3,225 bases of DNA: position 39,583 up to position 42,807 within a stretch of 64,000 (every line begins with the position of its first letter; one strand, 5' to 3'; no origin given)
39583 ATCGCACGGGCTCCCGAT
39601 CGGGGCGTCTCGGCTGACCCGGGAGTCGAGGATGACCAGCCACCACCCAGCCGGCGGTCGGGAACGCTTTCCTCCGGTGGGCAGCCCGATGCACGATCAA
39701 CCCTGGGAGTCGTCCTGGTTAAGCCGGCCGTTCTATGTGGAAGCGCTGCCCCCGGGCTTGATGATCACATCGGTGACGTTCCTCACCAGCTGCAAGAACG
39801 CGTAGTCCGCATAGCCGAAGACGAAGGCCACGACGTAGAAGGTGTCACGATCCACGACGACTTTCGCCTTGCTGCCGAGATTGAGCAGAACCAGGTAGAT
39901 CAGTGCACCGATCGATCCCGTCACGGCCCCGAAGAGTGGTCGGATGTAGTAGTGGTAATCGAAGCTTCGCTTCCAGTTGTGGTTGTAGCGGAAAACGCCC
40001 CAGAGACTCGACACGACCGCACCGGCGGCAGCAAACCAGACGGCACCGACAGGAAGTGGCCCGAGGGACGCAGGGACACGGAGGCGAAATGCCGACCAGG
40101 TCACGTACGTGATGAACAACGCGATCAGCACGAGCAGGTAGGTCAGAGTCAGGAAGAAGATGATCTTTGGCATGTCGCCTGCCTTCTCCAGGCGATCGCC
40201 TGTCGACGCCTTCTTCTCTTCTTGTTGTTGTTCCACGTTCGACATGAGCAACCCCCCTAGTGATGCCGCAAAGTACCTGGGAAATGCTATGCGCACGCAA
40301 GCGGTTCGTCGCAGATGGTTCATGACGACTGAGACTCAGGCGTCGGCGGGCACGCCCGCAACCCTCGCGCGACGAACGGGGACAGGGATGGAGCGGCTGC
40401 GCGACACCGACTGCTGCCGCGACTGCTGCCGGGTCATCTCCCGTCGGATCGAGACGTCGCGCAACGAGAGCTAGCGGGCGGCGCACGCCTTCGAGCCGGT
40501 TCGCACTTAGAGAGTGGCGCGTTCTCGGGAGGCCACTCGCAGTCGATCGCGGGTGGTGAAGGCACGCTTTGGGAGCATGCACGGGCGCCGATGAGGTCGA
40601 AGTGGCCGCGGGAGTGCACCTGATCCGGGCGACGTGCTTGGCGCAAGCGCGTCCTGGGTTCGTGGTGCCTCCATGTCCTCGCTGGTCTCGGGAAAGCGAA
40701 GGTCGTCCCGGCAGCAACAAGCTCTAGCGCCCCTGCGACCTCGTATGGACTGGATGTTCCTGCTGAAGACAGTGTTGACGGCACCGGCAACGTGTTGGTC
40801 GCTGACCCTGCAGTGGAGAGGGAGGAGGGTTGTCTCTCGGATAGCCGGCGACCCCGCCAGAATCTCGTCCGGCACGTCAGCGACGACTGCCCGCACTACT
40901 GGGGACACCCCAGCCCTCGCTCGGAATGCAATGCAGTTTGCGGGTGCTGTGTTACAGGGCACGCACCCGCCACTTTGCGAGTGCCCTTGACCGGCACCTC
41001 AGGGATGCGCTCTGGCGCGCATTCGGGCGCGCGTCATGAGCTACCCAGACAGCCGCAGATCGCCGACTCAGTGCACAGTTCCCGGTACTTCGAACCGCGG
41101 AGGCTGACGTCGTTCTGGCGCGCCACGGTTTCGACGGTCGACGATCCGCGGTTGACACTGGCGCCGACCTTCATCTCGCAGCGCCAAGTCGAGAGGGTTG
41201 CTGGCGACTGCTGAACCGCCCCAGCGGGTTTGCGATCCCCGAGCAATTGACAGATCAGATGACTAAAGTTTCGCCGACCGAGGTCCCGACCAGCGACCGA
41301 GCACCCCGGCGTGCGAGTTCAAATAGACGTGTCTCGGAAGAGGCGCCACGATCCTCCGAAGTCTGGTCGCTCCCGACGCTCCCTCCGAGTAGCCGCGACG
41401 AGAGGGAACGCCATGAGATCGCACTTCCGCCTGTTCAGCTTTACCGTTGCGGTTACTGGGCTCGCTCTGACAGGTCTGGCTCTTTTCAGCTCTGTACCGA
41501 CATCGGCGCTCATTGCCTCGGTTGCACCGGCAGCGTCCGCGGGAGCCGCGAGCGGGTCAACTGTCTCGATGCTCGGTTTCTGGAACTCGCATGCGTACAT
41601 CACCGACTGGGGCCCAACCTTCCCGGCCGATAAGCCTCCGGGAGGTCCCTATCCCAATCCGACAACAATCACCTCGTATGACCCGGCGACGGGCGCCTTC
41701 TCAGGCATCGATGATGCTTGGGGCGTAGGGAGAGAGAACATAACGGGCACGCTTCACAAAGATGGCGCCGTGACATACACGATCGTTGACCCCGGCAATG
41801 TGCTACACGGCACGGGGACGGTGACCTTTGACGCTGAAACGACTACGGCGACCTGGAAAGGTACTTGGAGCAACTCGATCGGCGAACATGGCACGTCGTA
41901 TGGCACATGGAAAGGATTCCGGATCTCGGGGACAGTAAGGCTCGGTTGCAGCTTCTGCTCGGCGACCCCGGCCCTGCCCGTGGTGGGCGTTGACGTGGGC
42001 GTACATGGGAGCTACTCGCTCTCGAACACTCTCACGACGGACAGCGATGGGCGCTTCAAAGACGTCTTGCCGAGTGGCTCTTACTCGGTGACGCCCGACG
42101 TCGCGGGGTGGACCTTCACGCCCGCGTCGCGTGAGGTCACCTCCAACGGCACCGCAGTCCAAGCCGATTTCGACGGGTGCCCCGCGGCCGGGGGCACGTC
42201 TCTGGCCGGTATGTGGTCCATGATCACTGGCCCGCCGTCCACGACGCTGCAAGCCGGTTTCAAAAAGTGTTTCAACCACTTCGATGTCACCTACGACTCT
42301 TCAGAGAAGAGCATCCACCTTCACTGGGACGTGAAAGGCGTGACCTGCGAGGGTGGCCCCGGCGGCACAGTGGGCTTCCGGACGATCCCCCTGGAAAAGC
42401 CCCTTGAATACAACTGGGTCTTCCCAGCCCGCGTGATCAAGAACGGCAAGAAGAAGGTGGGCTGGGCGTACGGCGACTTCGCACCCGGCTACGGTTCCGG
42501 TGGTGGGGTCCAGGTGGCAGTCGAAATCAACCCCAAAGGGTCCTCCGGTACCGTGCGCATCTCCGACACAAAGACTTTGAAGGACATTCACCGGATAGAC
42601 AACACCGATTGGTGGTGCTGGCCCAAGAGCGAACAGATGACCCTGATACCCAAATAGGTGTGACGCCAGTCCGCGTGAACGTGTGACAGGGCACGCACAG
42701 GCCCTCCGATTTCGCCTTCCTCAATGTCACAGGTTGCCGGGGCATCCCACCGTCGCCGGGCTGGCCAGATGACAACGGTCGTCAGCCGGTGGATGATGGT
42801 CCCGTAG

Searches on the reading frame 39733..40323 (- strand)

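Call 32: search_protein_families(library=pfam, proteins=[window:39733-40323:-], max_evalue=0.01)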
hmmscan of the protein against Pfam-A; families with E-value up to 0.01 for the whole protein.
window:39733-40323:- (196 aa): 1 family
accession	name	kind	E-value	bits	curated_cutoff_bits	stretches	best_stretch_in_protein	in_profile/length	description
PF04246.17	RseC_MucC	-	0.0052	17.1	24.4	0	35-126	44-127/130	Positive regulator of sigma(E), RseC/MucC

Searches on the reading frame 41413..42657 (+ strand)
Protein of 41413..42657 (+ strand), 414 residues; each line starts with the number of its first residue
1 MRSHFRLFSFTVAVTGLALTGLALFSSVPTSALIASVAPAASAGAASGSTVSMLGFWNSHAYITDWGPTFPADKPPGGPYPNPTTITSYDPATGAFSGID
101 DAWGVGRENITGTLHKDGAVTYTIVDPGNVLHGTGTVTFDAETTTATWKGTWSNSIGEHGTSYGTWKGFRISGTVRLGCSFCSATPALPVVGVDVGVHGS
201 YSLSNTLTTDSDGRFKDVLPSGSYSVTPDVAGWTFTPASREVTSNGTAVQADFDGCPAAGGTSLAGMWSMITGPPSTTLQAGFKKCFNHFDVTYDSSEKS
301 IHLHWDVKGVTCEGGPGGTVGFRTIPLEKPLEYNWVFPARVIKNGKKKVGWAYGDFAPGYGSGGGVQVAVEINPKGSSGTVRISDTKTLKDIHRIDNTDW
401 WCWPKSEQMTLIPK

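Call 32: search_protein_families(library=pfam, proteins=[window:41413-42657:+], max_evalue=0.01)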
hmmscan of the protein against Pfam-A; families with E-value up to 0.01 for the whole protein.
window:41413-42657:+ (414 aa): 1 family
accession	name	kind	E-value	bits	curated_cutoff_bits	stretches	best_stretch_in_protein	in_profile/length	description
PF13620.12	CarboxypepD_reg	-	0.0028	18.4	32.3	1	189-240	13-64/82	Carboxypeptidase regulatory-like domain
